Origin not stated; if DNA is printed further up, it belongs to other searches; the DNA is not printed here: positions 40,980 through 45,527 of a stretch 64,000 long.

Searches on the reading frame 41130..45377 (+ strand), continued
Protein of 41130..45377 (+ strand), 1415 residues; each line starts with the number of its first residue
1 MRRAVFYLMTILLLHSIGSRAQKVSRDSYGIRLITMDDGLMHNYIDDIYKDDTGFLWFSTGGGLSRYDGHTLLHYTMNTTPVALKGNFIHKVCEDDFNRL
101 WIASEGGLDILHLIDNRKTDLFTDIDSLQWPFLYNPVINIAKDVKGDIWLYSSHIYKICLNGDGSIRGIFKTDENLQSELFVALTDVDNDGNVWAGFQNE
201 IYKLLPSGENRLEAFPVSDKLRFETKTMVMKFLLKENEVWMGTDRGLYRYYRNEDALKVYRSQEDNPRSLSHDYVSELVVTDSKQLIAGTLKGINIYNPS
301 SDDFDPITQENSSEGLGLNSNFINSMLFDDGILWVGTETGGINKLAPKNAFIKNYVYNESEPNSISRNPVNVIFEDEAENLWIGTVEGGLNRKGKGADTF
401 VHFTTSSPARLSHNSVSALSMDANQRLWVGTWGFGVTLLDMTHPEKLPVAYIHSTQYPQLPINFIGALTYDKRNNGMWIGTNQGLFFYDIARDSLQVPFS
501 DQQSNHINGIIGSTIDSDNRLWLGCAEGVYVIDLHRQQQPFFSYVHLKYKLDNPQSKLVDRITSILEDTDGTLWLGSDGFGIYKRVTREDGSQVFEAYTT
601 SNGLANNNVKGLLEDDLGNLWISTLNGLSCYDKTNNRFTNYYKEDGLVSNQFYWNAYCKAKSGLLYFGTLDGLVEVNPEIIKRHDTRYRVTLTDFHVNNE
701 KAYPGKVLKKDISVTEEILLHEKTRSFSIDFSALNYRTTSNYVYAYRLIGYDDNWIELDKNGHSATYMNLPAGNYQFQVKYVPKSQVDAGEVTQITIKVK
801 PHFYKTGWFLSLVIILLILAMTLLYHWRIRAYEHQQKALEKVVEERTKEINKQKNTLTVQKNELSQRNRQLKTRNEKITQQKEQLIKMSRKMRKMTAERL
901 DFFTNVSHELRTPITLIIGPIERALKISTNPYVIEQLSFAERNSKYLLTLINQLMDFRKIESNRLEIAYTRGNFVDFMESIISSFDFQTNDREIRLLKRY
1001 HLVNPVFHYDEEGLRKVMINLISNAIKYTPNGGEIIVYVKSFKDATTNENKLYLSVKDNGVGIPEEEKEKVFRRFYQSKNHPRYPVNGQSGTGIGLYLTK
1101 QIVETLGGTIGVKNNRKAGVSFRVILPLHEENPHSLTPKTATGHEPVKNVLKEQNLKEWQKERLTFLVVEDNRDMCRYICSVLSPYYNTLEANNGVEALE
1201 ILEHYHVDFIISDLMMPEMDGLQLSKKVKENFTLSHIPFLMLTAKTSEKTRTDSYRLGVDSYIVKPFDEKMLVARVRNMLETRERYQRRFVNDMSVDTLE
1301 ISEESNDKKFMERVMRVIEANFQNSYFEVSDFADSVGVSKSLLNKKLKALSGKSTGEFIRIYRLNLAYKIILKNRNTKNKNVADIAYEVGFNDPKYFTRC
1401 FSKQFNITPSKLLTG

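Call 28: find_encoding_contigs(protein=P0009, flank=4000, max_places=2)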
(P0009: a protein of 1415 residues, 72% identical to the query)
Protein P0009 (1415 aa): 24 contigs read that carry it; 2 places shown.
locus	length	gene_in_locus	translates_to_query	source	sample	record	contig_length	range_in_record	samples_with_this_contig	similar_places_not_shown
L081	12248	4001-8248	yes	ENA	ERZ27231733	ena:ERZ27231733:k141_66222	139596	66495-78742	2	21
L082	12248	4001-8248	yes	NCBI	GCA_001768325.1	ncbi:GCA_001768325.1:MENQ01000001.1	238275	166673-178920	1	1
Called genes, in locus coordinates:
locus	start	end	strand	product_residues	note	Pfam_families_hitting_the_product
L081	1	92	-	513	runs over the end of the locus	PF22848:ASD1_dom, PF06964:Alpha-L-AF_C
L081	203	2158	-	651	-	PF14508:GH97_N, PF10566:Glyco_hydro_97, PF14509:GH97_C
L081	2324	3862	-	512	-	PF04616:Glyco_hydro_43, PF16369:GH43_C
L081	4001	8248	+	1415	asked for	PF07494:Reg_prop (faint), PF07495:Y_Y_Y, PF00512:HisKA, PF02518:HATPase_c, PF00072:Response_reg, PF12833:HTH_18, PF00165:HTH_AraC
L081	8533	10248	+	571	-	PF07523:Big_3 (faint)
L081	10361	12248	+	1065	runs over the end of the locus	PF13620:CarboxypepD_reg, PF13715:CarbopepD_reg_2, PF07715:Plug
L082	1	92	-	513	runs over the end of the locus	PF22848:ASD1_dom, PF06964:Alpha-L-AF_C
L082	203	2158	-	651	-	PF14508:GH97_N, PF10566:Glyco_hydro_97, PF14509:GH97_C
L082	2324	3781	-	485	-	PF04616:Glyco_hydro_43, PF16369:GH43_C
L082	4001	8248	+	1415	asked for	PF07494:Reg_prop (faint), PF07495:Y_Y_Y, PF00512:HisKA, PF02518:HATPase_c, PF00072:Response_reg, PF12833:HTH_18, PF00165:HTH_AraC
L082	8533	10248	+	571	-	PF07523:Big_3 (faint)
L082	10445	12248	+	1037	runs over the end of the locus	PF13620:CarboxypepD_reg, PF13715:CarbopepD_reg_2, PF07715:Plug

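Call 29: find_encoding_contigs(protein=P0003, flank=4000, max_places=2)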
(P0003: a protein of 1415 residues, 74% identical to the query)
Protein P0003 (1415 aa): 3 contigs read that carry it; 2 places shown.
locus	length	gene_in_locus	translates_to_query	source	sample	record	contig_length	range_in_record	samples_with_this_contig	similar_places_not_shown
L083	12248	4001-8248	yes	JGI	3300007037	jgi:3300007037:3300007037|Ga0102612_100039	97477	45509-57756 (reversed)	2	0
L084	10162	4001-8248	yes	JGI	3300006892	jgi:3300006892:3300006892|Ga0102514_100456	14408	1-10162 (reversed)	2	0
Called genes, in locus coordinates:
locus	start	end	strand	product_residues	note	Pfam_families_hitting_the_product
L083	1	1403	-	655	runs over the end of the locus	PF14508:GH97_N, PF10566:Glyco_hydro_97, PF14509:GH97_C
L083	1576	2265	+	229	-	PF00293:NUDIX (weak), PF19368:WHD_AraR, PF21906:WHD_NrtR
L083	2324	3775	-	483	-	PF04616:Glyco_hydro_43, PF16369:GH43_C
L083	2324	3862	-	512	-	PF04616:Glyco_hydro_43, PF16369:GH43_C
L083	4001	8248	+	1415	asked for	PF07494:Reg_prop (faint), PF07495:Y_Y_Y, PF00512:HisKA, PF02518:HATPase_c, PF00072:Response_reg, PF12833:HTH_18, PF00165:HTH_AraC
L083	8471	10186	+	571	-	PF07523:Big_3 (faint)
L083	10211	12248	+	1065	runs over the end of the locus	PF13620:CarboxypepD_reg, PF13715:CarbopepD_reg_2, PF07715:Plug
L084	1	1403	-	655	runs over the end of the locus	PF14508:GH97_N, PF10566:Glyco_hydro_97, PF14509:GH97_C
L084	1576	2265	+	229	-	PF00293:NUDIX (weak), PF19368:WHD_AraR, PF21906:WHD_NrtR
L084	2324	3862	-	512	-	PF04616:Glyco_hydro_43, PF16369:GH43_C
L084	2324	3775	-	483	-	PF04616:Glyco_hydro_43, PF16369:GH43_C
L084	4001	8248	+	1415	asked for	PF07494:Reg_prop (faint), PF07495:Y_Y_Y, PF00512:HisKA, PF02518:HATPase_c, PF00072:Response_reg, PF12833:HTH_18, PF00165:HTH_AraC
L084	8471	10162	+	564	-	?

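Call 30: find_encoding_contigs(protein=P0074, flank=4000, max_places=1)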
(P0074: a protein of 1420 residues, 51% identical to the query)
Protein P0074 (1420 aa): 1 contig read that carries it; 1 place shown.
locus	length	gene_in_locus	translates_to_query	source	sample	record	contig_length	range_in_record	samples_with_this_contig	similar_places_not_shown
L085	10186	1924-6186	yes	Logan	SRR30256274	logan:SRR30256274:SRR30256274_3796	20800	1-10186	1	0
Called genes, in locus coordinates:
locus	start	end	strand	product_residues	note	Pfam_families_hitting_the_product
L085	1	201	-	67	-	?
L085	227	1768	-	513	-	PF16396:DUF5005 (faint), PF04616:Glyco_hydro_43, PF16369:GH43_C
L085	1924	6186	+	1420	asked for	PF08450:SGL (faint), PF07494:Reg_prop (weak), PF07495:Y_Y_Y, PF00512:HisKA, PF02518:HATPase_c, PF00072:Response_reg, PF00165:HTH_AraC, PF12833:HTH_18, +1 more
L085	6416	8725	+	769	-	PF13385:Laminin_G_3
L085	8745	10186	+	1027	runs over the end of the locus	PF13620:CarboxypepD_reg, PF13715:CarbopepD_reg_2, PF07715:Plug, PF00593:TonB_dep_Rec_b-barrel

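Call 31: find_encoding_contigs(protein=P0017, flank=4000, max_places=1)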
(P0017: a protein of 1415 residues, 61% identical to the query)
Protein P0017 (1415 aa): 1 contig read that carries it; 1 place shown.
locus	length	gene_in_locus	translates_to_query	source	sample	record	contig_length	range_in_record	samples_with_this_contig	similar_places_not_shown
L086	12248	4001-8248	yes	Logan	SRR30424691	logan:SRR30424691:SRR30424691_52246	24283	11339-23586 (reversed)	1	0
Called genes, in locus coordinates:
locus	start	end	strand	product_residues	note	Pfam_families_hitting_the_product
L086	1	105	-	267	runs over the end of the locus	?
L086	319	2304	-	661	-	PF02018:CBM_4_9, PF22848:ASD1_dom, PF06964:Alpha-L-AF_C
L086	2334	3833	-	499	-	PF04616:Glyco_hydro_43, PF16369:GH43_C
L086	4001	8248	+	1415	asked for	PF07494:Reg_prop (faint), PF07495:Y_Y_Y, PF00512:HisKA, PF02518:HATPase_c, PF00072:Response_reg, PF12833:HTH_18, PF00165:HTH_AraC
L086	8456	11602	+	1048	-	PF13620:CarboxypepD_reg, PF13715:CarbopepD_reg_2, PF07715:Plug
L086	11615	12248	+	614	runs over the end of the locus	PF14322:SusD-like_3, PF07980:SusD_RagB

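Call 32: find_encoding_contigs(protein=P0019, flank=4000, max_places=1)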
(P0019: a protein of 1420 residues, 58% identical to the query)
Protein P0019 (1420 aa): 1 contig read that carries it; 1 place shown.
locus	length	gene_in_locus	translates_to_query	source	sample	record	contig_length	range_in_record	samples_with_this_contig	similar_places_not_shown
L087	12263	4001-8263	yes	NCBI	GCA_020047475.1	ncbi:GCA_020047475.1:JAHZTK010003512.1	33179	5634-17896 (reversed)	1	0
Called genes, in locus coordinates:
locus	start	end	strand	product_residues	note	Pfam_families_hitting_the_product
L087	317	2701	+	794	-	PF02563:Poly_export, PF10531:SLBB (weak), PF22461:SLBB_2 (weak), PF10531:SLBB, PF22461:SLBB_2, PF10531:SLBB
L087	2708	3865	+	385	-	PF02706:Wzz, PF13807:GNVR (weak)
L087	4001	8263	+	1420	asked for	PF07494:Reg_prop (faint), PF07495:Y_Y_Y, PF00512:HisKA, PF02518:HATPase_c, PF00072:Response_reg, PF12833:HTH_18, PF00165:HTH_AraC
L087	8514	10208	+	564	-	PF07523:Big_3 (faint)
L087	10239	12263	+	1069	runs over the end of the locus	PF13620:CarboxypepD_reg, PF13715:CarbopepD_reg_2, PF07715:Plug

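Call 33: find_encoding_contigs(protein=P0030, flank=4000, max_places=1)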
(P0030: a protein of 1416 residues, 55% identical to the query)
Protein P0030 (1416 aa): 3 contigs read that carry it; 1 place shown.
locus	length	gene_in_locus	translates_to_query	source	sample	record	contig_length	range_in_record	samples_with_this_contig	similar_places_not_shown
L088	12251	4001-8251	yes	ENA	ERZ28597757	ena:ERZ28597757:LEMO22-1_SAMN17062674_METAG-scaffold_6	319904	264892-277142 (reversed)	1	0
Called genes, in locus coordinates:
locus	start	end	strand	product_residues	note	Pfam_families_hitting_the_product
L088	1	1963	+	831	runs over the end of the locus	PF02837:Glyco_hydro_2_N, PF13364:BetaGal_ABD2 (faint), PF22666:Glyco_hydro_2_N2, PF00703:Glyco_hydro_2, PF02836:Glyco_hydro_2_C, PF16355:DUF4982, PF18565:Glyco_hydro2_C5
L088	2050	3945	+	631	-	PF00251:Glyco_hydro_32N (weak), PF22847:Glyco_hydro_43_rel, PF04616:Glyco_hydro_43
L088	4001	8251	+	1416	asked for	PF07494:Reg_prop (faint), PF07495:Y_Y_Y, PF00512:HisKA, PF02518:HATPase_c, PF00072:Response_reg, PF12833:HTH_18, PF00165:HTH_AraC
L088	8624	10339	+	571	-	PF07523:Big_3 (faint)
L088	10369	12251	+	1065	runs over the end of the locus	PF13620:CarboxypepD_reg, PF13715:CarbopepD_reg_2, PF07715:Plug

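Call 52: find_encoding_contigs(protein=P0072, flank=3000, max_places=1)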
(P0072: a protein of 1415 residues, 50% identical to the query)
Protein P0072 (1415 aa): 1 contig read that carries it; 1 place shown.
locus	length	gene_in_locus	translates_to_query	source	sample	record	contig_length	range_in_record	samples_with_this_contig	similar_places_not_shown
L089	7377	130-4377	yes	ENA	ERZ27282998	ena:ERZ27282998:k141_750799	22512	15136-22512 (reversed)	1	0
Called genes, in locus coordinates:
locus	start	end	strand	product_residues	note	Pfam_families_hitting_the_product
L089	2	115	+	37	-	?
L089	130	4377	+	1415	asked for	PF07494:Reg_prop (faint), PF08450:SGL (faint), PF07495:Y_Y_Y, PF00512:HisKA, PF02518:HATPase_c, PF00072:Response_reg, PF12833:HTH_18, PF00165:HTH_AraC (weak), +1 more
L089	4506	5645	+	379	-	PF01263:Aldose_epim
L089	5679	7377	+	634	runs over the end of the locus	PF00474:SSF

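Call 53: find_encoding_contigs(protein=P0049, flank=3000, max_places=1)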
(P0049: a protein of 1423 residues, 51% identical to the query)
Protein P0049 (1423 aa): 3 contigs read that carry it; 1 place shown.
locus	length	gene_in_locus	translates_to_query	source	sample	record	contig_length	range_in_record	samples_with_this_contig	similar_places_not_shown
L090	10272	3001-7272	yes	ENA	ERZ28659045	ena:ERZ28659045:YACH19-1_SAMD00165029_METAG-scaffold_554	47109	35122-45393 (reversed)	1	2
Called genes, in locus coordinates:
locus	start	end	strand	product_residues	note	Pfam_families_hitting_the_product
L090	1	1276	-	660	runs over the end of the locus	PF02018:CBM_4_9, PF22848:ASD1_dom, PF06964:Alpha-L-AF_C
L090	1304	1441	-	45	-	-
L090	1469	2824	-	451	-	PF04616:Glyco_hydro_43, PF16369:GH43_C (faint)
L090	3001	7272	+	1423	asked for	PF23748:Beta-prop_LRRK2 (faint), PF07494:Reg_prop (weak), PF07495:Y_Y_Y, PF00512:HisKA, PF02518:HATPase_c, PF00072:Response_reg, PF00165:HTH_AraC, PF12833:HTH_18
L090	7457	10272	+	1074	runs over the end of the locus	PF13620:CarboxypepD_reg, PF13715:CarbopepD_reg_2, PF07715:Plug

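Call 54: find_encoding_contigs(protein=P0028, flank=3000, max_places=1)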
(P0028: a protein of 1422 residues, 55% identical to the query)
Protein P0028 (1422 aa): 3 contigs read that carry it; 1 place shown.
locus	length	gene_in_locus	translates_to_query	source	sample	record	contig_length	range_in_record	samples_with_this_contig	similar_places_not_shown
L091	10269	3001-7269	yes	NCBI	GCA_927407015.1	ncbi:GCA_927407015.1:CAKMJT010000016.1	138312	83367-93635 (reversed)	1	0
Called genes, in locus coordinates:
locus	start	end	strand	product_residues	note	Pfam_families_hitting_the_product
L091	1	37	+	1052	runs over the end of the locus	PF13620:CarboxypepD_reg, PF13715:CarbopepD_reg_2, PF07715:Plug, PF00593:TonB_dep_Rec_b-barrel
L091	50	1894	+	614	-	PF14322:SusD-like_3, PF07980:SusD_RagB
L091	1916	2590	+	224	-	PF12866:DUF3823, PF18003:DUF3823_C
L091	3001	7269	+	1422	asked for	PF07494:Reg_prop (faint), PF07495:Y_Y_Y, PF00512:HisKA, PF02518:HATPase_c, PF00072:Response_reg, PF12833:HTH_18, PF00165:HTH_AraC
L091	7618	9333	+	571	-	PF07523:Big_3 (faint)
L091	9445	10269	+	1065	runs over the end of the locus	PF13620:CarboxypepD_reg, PF13715:CarbopepD_reg_2, PF07715:Plug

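Call 55: find_encoding_contigs(protein=P0018, flank=3000, max_places=1)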
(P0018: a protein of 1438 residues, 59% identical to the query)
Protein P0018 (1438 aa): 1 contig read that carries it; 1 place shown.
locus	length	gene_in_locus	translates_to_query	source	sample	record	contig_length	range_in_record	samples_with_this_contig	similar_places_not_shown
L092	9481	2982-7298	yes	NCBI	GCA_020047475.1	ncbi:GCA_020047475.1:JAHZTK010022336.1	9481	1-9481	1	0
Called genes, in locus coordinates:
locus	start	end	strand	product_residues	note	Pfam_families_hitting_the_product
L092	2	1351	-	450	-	?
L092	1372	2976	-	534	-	PF04616:Glyco_hydro_43, PF16369:GH43_C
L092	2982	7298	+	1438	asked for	PF07494:Reg_prop (faint), PF07495:Y_Y_Y, PF00512:HisKA, PF02518:HATPase_c, PF00072:Response_reg, PF12833:HTH_18, PF00165:HTH_AraC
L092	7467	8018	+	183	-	-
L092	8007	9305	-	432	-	PF08245:Mur_ligase_M, PF02875:Mur_ligase_C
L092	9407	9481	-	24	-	?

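Call 59: find_encoding_contigs(protein=P0001, flank=3000, max_places=3)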
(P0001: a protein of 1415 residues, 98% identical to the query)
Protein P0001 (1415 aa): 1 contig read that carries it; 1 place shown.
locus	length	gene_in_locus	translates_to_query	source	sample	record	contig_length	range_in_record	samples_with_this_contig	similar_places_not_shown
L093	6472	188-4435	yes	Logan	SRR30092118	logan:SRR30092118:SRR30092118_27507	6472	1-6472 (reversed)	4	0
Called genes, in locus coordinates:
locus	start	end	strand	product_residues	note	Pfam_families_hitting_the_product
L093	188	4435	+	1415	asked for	PF07494:Reg_prop (faint), PF07495:Y_Y_Y, PF00512:HisKA, PF02518:HATPase_c, PF00072:Response_reg, PF12833:HTH_18, PF00165:HTH_AraC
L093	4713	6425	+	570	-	-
